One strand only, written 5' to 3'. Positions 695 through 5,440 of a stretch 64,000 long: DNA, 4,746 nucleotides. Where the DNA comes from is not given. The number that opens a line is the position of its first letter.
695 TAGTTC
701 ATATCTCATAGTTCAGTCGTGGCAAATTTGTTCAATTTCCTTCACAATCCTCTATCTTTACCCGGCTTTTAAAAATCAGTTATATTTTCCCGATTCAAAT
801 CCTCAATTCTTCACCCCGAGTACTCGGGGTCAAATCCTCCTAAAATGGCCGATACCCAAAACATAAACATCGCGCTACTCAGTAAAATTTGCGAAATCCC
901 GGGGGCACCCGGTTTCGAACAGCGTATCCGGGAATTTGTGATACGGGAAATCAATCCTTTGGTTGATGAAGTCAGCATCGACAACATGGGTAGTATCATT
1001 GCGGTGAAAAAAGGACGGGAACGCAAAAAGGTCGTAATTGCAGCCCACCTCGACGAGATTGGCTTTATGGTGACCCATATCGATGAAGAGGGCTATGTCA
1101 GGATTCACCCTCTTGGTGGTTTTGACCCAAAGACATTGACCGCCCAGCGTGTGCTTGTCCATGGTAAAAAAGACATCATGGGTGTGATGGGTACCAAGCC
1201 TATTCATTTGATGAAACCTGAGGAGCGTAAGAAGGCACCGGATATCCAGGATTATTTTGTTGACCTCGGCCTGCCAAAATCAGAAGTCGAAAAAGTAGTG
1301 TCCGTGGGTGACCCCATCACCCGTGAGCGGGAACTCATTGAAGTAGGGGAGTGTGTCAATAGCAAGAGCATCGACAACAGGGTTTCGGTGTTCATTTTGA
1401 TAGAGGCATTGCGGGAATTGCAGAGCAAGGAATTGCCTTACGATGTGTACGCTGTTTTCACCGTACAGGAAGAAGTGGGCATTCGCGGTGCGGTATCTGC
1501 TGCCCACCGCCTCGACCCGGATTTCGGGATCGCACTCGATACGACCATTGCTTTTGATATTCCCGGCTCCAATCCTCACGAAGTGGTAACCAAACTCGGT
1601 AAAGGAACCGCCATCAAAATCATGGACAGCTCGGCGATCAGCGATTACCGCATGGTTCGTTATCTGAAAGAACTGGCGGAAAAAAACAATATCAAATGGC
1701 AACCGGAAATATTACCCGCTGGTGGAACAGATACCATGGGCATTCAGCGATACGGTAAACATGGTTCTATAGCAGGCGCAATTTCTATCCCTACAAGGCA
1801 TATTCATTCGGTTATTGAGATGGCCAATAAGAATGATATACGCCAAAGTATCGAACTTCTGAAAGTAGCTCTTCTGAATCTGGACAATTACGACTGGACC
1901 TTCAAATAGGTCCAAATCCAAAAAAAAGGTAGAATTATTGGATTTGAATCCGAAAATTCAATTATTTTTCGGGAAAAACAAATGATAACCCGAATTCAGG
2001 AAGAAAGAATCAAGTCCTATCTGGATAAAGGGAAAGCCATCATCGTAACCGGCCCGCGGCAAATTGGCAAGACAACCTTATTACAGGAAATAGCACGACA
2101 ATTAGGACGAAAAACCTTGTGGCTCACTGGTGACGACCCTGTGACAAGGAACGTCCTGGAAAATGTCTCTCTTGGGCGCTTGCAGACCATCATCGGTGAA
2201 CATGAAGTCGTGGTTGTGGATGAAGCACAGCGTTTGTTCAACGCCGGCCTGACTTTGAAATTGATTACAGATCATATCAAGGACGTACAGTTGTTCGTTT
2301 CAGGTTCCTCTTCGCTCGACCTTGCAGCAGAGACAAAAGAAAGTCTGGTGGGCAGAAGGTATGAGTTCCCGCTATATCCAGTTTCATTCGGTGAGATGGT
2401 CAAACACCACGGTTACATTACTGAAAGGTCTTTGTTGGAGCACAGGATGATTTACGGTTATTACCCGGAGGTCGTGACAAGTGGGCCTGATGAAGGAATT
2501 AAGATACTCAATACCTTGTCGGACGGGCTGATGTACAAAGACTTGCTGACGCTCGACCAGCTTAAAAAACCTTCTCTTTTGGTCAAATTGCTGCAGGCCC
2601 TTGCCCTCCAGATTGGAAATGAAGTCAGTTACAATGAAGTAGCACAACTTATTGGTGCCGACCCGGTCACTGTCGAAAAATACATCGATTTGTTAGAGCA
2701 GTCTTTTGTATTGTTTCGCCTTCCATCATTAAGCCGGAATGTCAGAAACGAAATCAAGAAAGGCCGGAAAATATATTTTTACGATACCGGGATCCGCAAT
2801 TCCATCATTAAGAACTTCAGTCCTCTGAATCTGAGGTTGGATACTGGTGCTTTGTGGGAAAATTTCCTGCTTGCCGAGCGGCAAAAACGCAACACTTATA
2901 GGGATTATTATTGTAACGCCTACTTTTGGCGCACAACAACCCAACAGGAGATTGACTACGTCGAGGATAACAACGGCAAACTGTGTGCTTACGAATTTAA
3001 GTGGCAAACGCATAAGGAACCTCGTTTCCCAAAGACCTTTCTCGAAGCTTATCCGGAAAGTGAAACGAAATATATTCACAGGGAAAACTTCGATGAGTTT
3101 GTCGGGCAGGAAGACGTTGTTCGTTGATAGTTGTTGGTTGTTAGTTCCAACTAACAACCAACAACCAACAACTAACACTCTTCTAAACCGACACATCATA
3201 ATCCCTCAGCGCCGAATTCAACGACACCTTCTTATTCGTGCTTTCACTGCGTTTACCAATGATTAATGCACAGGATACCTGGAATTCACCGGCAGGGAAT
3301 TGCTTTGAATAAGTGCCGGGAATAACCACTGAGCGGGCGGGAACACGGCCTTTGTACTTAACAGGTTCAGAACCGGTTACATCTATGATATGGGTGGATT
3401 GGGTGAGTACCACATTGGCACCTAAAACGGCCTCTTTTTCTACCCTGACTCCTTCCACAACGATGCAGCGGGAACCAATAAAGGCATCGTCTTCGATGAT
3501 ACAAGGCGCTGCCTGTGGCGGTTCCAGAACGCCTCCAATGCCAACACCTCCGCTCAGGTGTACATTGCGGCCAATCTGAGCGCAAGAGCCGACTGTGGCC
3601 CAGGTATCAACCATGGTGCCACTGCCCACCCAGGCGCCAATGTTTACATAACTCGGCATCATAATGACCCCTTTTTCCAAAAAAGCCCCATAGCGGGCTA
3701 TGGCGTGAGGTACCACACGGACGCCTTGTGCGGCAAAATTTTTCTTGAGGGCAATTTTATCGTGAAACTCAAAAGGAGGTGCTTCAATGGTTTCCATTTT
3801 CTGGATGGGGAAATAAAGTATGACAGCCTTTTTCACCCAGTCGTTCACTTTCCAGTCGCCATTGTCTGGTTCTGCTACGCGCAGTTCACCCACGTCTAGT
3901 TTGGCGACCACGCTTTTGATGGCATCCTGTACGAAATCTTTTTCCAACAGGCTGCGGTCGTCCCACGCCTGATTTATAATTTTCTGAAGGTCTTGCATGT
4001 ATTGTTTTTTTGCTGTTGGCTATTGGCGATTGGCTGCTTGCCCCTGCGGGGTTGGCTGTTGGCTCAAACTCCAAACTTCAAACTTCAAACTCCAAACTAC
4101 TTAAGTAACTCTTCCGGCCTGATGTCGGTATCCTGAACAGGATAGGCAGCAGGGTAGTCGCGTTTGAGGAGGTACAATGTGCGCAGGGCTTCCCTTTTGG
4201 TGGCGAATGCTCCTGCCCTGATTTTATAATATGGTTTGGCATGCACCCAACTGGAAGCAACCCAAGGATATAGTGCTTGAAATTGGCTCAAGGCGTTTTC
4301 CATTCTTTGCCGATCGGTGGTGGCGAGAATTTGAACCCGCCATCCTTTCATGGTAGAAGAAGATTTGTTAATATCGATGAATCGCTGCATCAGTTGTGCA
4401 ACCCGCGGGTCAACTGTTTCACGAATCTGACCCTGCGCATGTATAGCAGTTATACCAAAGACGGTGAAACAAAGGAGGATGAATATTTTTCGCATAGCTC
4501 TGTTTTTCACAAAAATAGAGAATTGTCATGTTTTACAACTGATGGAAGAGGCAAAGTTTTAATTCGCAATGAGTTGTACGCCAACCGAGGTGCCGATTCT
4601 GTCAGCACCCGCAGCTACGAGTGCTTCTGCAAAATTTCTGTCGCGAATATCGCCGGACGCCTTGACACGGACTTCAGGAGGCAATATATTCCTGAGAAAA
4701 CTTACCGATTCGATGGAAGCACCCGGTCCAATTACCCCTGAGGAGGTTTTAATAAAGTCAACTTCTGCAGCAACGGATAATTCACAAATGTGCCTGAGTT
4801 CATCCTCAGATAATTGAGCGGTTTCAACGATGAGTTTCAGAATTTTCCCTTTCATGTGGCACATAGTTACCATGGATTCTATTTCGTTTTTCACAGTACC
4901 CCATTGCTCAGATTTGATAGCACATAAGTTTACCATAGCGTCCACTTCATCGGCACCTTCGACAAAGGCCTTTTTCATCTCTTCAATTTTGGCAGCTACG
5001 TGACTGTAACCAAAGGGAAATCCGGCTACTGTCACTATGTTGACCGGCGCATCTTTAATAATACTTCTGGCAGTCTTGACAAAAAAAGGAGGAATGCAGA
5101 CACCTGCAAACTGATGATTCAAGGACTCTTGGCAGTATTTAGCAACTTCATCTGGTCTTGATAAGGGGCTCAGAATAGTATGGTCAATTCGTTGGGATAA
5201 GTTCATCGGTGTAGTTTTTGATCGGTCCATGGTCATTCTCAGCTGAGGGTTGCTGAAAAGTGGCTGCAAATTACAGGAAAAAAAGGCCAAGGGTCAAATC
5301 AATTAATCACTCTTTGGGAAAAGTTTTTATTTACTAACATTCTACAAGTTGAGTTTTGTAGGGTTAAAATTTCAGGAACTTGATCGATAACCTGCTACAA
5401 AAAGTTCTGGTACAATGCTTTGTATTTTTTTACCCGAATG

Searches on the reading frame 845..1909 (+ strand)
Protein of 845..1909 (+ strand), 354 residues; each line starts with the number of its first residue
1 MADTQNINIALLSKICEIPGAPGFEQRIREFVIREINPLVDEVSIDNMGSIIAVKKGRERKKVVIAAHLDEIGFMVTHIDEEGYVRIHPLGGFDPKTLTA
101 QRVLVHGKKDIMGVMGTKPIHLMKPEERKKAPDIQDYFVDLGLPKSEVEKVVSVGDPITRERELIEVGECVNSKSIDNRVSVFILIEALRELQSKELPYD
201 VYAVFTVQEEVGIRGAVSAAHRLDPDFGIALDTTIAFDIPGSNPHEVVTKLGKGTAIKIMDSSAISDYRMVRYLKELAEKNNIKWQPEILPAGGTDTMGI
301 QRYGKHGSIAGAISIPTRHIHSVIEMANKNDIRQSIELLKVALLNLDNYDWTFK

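Call 37: search_protein_families(library=pfam, proteins=[window:845-1909:+], max_evalue=0.00001)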
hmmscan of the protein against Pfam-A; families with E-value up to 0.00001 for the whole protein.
window:845-1909:+ (354 aa): 3 families
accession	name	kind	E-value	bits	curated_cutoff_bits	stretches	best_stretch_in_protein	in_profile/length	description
PF05343.19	Peptidase_M42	-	2.1e-93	313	23.2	1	49-338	1-292/292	M42 glutamyl aminopeptidase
PF01546.33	Peptidase_M20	-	1.1e-06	29.1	24.6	1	177-343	35-204/206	Peptidase family M20/M25/M40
PF04389.22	Peptidase_M28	-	8.9e-06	26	21.3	0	177-304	32-152/193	Peptidase family M28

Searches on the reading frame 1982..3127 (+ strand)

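Call 37: search_protein_families(library=pfam, proteins=[window:1982-3127:+], max_evalue=0.00001)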
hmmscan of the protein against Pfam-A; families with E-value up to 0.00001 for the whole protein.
window:1982-3127:+ (381 aa): 3 families
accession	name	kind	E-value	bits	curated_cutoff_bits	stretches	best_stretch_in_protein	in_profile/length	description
PF13635.12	DUF4143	-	1.3e-38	132.7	28.1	1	186-341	2-159/160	Domain of unknown function (DUF4143)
PF13173.12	AAA_14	-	5.5e-26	91.5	27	1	17-139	2-128/129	AAA domain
PF13401.12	AAA_22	-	1e-06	29.5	27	0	18-44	6-35/130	AAA domain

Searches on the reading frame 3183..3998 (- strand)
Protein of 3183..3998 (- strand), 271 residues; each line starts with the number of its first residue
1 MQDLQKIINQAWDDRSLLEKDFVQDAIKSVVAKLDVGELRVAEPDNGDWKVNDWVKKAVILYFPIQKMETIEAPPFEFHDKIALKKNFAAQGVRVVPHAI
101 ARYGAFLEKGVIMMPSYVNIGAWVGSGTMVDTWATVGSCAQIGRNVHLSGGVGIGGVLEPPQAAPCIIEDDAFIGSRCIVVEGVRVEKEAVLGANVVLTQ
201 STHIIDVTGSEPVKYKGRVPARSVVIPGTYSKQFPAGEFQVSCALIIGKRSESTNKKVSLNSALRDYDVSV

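Call 37: search_protein_families(library=pfam, proteins=[window:3183-3998:-], max_evalue=0.00001)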
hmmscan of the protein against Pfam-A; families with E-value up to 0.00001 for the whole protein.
window:3183-3998:- (271 aa): 3 families
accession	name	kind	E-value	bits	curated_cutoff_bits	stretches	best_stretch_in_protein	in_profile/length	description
PF14805.11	THDPS_N_2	-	3.8e-24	85.1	25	1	3-65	1-67/67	Tetrahydrodipicolinate N-succinyltransferase N-terminal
PF00132.30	Hexapep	-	1.7e-13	50.1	27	1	165-199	1-35/36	Bacterial transferase hexapeptide (six repeats)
PF14602.12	Hexapep_2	-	9.4e-11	41.7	27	1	165-200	1-34/34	Hexapeptide repeat of succinyl-transferase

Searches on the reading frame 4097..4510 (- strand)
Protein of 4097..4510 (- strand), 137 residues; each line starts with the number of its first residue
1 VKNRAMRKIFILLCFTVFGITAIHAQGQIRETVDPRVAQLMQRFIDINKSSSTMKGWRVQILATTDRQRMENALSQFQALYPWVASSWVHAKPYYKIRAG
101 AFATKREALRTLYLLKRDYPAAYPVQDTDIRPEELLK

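Call 37: search_protein_families(library=pfam, proteins=[window:4097-4510:-], max_evalue=0.00001)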
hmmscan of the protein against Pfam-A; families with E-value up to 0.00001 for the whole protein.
window:4097-4510:- (137 aa): 1 family
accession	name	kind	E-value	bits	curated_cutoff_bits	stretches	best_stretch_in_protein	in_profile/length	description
PF05036.18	SPOR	-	9.6e-09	35.9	21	1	55-125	3-75/76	SPOR domain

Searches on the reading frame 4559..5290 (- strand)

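Call 37: search_protein_families(library=pfam, proteins=[window:4559-5290:-], max_evalue=0.00001)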
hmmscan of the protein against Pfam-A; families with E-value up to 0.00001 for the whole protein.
window:4559-5290:- (243 aa): 1 family
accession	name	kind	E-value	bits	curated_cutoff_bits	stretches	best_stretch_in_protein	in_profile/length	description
PF01791.15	DeoC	-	2.5e-10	40.8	23.8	1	35-233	6-219/229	DeoC/LacD family aldolase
